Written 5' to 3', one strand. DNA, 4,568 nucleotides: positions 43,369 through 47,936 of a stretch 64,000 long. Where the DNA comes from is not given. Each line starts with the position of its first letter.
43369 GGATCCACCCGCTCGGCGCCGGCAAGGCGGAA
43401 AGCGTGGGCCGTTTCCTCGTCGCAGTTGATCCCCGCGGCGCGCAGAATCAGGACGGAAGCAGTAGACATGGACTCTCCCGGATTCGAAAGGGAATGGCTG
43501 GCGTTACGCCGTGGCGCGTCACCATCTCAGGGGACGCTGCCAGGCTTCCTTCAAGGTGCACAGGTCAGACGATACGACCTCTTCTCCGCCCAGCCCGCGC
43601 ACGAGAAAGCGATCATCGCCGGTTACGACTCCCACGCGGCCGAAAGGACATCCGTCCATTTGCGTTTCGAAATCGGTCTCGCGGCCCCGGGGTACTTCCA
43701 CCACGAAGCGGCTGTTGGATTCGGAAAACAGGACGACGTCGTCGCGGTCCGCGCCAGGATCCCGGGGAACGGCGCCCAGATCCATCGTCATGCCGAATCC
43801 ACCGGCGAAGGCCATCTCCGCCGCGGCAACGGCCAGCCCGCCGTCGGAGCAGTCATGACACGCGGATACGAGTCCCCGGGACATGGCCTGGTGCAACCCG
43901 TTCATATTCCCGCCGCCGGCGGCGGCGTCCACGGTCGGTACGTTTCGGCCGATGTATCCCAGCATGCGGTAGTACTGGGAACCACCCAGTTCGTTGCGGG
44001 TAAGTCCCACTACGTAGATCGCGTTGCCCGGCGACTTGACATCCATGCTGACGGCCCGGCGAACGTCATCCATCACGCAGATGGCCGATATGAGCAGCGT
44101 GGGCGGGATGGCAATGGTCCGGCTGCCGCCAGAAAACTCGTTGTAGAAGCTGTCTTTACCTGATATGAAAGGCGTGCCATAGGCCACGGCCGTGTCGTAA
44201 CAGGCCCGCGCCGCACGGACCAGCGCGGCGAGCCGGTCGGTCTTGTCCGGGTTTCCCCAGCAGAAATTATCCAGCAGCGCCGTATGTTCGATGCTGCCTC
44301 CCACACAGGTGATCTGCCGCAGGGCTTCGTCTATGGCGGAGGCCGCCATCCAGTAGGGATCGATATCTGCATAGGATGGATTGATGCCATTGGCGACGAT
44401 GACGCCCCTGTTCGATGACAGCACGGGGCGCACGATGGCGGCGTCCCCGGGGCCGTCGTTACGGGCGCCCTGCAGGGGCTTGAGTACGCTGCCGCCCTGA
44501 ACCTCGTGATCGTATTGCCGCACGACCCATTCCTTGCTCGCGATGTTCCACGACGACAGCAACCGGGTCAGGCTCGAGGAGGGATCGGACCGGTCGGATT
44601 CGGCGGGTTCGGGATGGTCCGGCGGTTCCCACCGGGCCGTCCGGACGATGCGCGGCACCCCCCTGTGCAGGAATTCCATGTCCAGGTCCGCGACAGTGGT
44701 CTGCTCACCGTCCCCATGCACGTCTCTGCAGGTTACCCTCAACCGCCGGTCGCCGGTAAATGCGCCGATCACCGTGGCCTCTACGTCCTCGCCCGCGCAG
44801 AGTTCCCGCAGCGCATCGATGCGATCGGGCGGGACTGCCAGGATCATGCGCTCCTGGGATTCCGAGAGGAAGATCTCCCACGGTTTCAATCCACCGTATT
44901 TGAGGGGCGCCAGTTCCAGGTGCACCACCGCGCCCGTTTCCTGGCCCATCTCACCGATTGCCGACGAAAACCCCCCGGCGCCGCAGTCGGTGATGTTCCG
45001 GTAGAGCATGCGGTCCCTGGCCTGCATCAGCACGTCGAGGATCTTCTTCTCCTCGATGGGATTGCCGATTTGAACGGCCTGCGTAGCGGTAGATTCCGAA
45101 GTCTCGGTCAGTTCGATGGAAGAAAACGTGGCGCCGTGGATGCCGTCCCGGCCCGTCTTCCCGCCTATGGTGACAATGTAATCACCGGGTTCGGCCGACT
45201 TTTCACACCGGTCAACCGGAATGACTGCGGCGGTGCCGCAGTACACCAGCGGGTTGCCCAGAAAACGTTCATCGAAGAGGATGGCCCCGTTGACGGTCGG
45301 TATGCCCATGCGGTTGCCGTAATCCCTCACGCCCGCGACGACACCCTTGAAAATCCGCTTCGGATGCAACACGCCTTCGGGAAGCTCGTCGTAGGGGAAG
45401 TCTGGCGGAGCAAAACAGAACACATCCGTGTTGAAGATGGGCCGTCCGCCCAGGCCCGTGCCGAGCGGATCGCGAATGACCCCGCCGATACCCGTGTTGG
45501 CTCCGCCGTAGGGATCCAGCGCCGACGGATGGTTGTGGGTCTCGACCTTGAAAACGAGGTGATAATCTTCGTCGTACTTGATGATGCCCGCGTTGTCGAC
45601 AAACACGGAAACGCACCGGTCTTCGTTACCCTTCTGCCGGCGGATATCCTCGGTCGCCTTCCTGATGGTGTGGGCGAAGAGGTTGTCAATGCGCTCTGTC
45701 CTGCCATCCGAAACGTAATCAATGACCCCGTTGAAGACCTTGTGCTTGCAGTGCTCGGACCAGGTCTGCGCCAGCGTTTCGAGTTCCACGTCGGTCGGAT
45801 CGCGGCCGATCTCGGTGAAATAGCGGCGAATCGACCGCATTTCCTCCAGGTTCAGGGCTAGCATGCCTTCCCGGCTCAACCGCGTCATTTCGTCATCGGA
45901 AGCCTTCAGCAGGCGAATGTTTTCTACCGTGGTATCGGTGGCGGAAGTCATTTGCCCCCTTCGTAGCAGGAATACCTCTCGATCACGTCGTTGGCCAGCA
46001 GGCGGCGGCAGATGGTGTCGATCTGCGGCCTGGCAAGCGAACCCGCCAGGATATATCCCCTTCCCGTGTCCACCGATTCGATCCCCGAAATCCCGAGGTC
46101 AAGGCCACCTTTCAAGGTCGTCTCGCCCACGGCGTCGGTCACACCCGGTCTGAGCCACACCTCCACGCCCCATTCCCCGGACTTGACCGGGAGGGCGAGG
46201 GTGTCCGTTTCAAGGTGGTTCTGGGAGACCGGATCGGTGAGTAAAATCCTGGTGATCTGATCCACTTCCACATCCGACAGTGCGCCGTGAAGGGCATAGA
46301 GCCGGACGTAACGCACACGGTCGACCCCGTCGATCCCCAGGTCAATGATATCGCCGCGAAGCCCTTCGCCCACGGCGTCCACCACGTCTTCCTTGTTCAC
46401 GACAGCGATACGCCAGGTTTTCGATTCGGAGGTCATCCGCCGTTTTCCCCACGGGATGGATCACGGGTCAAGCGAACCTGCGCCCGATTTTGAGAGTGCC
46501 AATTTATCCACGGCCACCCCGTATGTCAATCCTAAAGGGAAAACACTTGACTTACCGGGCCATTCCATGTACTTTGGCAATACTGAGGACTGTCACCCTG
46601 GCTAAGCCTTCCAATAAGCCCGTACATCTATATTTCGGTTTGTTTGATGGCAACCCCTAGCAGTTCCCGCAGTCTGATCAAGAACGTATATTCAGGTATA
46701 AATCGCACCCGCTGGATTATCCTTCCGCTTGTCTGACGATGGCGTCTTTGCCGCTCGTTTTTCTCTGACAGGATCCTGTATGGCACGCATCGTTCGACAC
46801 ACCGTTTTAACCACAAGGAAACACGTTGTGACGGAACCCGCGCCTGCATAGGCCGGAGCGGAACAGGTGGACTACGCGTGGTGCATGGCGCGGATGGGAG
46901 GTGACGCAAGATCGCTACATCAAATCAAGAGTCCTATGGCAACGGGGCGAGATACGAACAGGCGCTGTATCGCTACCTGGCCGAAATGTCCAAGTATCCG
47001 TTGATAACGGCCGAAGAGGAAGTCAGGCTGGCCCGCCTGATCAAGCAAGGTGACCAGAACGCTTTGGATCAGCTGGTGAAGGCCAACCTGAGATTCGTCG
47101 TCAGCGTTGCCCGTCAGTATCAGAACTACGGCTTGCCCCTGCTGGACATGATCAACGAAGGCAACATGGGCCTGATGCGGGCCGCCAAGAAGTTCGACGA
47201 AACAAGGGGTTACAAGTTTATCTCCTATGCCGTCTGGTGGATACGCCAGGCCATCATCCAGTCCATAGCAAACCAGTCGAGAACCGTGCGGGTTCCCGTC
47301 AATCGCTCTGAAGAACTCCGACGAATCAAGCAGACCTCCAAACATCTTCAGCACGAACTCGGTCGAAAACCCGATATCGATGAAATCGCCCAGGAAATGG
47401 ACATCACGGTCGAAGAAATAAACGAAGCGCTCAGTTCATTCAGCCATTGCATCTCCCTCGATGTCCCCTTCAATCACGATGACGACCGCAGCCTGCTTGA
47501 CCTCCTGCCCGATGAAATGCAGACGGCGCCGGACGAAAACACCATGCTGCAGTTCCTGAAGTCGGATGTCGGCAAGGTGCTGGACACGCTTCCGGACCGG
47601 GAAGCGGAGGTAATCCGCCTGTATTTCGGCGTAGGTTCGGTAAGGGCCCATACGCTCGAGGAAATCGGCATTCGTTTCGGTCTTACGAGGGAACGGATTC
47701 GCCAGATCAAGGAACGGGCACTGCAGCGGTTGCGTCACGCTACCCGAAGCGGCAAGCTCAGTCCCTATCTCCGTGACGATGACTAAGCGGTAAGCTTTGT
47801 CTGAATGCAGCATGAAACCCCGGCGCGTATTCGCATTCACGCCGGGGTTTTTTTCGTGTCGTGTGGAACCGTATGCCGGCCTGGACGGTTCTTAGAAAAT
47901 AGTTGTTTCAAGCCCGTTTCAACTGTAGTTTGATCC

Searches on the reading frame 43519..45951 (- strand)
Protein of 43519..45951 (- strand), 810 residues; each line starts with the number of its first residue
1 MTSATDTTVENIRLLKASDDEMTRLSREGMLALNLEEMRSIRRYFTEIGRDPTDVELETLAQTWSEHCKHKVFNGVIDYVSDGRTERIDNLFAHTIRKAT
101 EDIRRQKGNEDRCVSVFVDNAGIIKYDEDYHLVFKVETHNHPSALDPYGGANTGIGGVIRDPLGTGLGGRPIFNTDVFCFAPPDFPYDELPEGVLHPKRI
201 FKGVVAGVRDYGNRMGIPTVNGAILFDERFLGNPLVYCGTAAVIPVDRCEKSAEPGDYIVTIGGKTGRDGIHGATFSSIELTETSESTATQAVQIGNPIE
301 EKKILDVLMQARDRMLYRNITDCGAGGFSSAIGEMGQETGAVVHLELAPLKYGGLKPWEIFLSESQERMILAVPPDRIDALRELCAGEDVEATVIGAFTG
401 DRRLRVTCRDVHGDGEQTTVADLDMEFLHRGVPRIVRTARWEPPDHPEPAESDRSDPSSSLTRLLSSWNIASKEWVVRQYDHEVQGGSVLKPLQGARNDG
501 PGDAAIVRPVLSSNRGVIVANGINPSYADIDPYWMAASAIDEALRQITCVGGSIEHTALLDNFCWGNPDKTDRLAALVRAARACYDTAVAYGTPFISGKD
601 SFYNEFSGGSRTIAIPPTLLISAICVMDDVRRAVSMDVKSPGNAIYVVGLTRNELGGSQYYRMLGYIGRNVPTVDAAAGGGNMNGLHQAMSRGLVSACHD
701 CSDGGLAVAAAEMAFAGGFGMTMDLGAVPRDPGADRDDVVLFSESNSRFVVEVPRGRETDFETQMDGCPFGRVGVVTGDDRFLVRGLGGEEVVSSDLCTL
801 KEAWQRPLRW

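Call 18: search_protein_families(library=pfam, max_evalue=0.00001, proteins=[window:43519-45951:-])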
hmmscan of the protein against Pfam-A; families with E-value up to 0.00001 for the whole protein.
window:43519-45951:- (810 aa): 3 families
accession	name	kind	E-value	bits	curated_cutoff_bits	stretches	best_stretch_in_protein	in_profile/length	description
PF02769.27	AIRS_C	-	2.5e-47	161.4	23.1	2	254-408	1-155/156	AIR synthase related protein, C-terminal domain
PF00586.29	AIRS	-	1.4e-27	96.7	24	2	119-239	2-107/112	AIR synthase related protein, N-terminal domain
PF18072.6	FGAR-AT_linker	-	1.7e-19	70.5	26.6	1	25-71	4-50/50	Formylglycinamide ribonucleotide amidotransferase linker domain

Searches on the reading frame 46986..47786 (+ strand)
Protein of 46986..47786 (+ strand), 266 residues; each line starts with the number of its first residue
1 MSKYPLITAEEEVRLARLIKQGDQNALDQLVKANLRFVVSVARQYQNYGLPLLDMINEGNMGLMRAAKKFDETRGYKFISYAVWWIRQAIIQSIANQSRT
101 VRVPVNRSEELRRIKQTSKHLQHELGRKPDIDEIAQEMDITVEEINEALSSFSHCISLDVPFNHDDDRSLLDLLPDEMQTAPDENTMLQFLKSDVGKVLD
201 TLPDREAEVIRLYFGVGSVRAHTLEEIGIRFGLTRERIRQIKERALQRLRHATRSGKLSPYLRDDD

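Call 18: search_protein_families(library=pfam, max_evalue=0.00001, proteins=[window:46986-47786:+])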
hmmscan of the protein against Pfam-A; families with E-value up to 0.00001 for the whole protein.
window:46986-47786:+ (266 aa): 4 families
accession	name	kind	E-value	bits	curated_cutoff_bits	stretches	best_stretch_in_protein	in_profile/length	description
PF04545.22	Sigma70_r4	-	4.7e-20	71.3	24.1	1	198-251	1-50/50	Sigma-70, region 4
PF04542.20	Sigma70_r2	-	5.8e-20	71.3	24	1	30-100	1-71/71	Sigma-70 region 2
PF04539.22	Sigma70_r3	-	6.8e-20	71.4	25.3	1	109-184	1-76/78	Sigma-70 region 3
PF00140.25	Sigma70_r1_2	-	4.3e-09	36.6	22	1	1-24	10-33/34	Sigma-70 factor, region 1.2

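Call 72: search_protein_families(library=ncbifam, proteins=[window:46986-47786:+], max_evalue=1e-10)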
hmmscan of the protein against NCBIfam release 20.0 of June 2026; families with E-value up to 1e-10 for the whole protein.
window:46986-47786:+ (266 aa): 46 families (the best 25 are shown)
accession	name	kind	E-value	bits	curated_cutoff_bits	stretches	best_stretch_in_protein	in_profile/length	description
NF004208.0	PRK05658.1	equivalog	3.7e-88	297.1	555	1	19-263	383-630/631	RNA polymerase sigma factor RpoD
NF006666.0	PRK09210.1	equivalog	8.6e-87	291.8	572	1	2-262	109-369/370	RNA polymerase sigma factor RpoD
TIGR02997.1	Sig70-cyanoRpoD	subfamily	1.6e-83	280.4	384.5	1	14-250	64-298/298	RNA polymerase sigma factor, RpoD/SigA family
NF004207.0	PRK05657.1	equivalog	2e-82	277.2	394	1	2-255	66-319/329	RNA polymerase sigma factor RpoS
TIGR02394.1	rpoS_proteo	equivalog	5.7e-82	275.4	378.7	1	3-254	24-275/285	RNA polymerase sigma factor RpoS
NF005643.0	PRK07406.1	equivalog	2.1e-81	274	500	1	22-263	157-397/397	RNA polymerase sigma factor RpoD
TIGR02393.1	RpoD_Cterm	equivalog_domain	2.4e-80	269.6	354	1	27-262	2-237/238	RNA polymerase sigma factor RpoD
NF041931.2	MzaA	equivalog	2e-78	264.9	800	1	22-263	472-715/726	MZA anti-phage system associated sigma-70 family RNA polymerase sigma factor MzaA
NF005785.0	PRK07598.1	equivalog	2e-77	260.8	554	1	9-262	160-411/415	RNA polymerase sigma factor SigC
NF005920.0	PRK07921.1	subfamily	1.4e-74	251.1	464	1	8-261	74-326/328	RNA polymerase sigma factor SigB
NF004561.0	PRK05901.1-3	equivalog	2.9e-72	244.5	582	1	17-262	291-536/537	RNA polymerase sigma factor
NF004560.0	PRK05901.1-1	equivalog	1.7e-68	232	711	1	16-262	269-515/516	RNA polymerase sigma factor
NF004562.0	PRK05901.1-4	equivalog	2.9e-67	227.4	779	1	12-262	303-553/571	RNA polymerase sigma factor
NF004615.0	PRK05949.1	subfamily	5.3e-64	216.2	530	1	11-252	78-317/327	RNA polymerase sigma factor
NF005642.0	PRK07405.1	subfamily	1.6e-63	214.8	524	1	12-253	70-309/318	RNA polymerase sigma factor SigD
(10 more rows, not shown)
